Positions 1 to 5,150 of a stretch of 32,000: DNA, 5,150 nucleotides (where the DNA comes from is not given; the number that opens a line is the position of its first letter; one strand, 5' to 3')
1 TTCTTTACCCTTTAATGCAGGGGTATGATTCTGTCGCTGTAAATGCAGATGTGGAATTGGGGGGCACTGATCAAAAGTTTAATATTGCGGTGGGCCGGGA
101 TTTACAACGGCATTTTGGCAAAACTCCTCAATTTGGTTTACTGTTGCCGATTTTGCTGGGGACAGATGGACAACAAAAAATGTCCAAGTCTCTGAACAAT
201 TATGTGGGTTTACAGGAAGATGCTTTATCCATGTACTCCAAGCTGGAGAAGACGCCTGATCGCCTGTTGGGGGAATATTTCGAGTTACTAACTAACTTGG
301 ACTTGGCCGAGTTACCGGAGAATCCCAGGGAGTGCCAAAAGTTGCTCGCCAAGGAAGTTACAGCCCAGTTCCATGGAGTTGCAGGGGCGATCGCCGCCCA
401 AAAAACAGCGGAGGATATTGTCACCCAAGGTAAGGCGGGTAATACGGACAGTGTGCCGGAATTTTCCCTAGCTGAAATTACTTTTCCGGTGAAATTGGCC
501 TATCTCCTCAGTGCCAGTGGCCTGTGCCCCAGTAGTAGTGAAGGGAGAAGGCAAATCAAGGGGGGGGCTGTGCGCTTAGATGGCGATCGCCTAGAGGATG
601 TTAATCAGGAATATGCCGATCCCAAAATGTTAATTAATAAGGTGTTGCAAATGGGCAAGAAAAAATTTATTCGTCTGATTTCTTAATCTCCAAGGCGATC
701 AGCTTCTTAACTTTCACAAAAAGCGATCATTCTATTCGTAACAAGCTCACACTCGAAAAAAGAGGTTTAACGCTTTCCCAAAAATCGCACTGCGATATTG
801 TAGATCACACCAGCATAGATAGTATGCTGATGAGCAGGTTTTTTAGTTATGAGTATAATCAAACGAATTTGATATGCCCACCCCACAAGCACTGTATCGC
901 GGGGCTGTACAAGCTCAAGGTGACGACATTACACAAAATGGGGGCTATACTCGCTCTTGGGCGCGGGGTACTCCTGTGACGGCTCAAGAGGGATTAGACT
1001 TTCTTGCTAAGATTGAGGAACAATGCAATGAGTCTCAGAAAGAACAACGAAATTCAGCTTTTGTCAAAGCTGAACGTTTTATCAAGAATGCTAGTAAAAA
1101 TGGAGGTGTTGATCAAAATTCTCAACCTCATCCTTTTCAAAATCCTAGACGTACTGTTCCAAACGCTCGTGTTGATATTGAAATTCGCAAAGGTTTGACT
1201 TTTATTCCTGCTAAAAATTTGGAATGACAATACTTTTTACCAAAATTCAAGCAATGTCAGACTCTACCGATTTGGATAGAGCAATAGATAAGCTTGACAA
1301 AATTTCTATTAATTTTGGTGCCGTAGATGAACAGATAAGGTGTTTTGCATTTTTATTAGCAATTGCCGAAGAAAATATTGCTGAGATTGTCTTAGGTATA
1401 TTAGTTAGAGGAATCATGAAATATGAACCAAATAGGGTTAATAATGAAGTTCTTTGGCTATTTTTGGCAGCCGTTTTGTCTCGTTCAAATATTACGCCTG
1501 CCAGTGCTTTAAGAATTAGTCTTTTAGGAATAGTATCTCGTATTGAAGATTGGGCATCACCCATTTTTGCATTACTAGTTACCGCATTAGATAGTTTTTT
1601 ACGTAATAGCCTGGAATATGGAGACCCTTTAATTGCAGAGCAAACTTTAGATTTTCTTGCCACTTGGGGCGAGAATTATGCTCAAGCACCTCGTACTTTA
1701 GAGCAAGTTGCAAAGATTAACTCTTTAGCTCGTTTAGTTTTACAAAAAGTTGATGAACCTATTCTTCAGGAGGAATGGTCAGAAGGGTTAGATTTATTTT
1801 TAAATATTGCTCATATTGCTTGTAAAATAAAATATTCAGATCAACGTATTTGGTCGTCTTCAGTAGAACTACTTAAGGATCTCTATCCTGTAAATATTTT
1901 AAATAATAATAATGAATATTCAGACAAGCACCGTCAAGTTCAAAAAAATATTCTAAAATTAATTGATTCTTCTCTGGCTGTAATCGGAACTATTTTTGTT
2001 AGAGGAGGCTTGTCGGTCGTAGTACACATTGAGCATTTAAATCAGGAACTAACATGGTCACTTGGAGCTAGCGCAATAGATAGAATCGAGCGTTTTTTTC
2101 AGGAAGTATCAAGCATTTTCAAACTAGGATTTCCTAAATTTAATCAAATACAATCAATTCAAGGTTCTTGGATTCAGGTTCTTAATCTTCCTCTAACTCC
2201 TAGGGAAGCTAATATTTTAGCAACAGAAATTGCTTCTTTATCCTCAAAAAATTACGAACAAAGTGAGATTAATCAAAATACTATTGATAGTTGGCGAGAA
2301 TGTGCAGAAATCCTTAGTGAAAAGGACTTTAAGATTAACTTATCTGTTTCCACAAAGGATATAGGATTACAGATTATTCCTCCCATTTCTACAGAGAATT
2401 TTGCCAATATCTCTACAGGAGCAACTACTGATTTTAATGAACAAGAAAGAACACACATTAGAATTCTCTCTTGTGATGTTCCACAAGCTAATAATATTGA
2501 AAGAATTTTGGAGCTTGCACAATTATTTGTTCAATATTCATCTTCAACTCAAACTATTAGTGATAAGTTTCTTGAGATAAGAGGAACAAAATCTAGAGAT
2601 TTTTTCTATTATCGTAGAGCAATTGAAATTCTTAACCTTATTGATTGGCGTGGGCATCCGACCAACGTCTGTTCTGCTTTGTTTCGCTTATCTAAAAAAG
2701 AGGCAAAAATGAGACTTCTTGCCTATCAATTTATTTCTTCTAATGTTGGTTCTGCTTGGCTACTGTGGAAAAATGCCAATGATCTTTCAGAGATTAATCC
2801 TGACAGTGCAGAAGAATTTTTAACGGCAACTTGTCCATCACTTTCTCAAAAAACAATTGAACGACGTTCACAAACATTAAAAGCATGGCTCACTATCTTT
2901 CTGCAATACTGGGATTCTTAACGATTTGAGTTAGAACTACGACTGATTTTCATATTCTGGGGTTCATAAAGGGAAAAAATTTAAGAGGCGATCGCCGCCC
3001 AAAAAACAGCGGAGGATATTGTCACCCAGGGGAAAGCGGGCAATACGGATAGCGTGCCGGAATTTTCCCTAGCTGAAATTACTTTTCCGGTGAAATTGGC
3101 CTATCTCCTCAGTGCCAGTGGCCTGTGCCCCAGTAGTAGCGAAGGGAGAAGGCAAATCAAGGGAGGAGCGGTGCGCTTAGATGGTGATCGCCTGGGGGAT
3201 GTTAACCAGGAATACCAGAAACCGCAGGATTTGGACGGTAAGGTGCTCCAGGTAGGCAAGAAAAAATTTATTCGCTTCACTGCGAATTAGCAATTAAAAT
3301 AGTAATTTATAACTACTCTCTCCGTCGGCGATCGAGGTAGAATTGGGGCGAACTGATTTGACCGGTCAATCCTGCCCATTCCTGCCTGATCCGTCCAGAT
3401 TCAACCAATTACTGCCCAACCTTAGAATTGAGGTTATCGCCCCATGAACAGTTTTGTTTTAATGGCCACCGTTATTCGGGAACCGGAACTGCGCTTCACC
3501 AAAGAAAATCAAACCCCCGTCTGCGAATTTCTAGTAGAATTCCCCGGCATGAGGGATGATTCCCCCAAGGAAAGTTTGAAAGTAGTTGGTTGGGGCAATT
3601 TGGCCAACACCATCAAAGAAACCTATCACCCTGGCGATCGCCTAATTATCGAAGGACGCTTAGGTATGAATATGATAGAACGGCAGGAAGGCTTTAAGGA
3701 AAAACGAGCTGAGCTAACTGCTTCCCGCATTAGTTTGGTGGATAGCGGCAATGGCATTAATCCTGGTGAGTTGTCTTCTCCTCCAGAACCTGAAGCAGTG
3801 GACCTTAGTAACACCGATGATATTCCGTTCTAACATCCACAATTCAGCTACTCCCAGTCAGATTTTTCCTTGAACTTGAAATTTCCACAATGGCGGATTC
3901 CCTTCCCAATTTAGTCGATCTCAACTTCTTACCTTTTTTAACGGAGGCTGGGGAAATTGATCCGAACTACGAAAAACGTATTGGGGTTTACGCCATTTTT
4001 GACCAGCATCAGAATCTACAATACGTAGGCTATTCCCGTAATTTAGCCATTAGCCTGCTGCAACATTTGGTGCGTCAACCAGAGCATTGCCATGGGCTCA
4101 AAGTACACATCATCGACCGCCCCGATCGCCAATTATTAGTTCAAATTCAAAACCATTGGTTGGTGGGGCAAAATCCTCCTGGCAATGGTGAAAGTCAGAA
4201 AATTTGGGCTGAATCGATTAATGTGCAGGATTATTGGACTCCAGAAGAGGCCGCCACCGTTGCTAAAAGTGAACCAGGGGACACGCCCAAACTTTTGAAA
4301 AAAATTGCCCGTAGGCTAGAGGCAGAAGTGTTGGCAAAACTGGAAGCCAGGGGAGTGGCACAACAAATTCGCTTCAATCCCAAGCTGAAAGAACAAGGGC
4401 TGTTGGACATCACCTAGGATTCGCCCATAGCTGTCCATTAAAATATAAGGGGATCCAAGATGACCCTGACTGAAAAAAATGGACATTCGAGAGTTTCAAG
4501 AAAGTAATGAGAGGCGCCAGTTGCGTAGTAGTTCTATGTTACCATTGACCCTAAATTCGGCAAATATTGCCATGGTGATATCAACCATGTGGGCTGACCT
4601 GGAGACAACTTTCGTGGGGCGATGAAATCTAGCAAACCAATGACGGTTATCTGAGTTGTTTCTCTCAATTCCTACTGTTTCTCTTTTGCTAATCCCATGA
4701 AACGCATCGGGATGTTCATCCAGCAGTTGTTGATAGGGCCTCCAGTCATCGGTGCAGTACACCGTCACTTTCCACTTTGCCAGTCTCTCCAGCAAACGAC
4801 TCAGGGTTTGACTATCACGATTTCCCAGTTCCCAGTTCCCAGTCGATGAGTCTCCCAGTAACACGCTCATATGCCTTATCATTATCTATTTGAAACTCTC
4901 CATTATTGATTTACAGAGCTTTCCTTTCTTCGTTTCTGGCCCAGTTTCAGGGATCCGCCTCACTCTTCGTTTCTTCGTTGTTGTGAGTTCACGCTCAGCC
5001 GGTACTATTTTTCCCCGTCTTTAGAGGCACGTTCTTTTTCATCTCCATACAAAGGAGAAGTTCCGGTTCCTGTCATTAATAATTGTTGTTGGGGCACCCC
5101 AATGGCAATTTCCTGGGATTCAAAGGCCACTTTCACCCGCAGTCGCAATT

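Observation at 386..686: The repeat copies differ almost only at synonymous sites around an 86-bp identical core, a chimeric pattern expected from Campbell-type integration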

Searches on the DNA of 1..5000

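Call 80: search_rna_families(source=window, start=1, end=5000, threshold=gathering)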
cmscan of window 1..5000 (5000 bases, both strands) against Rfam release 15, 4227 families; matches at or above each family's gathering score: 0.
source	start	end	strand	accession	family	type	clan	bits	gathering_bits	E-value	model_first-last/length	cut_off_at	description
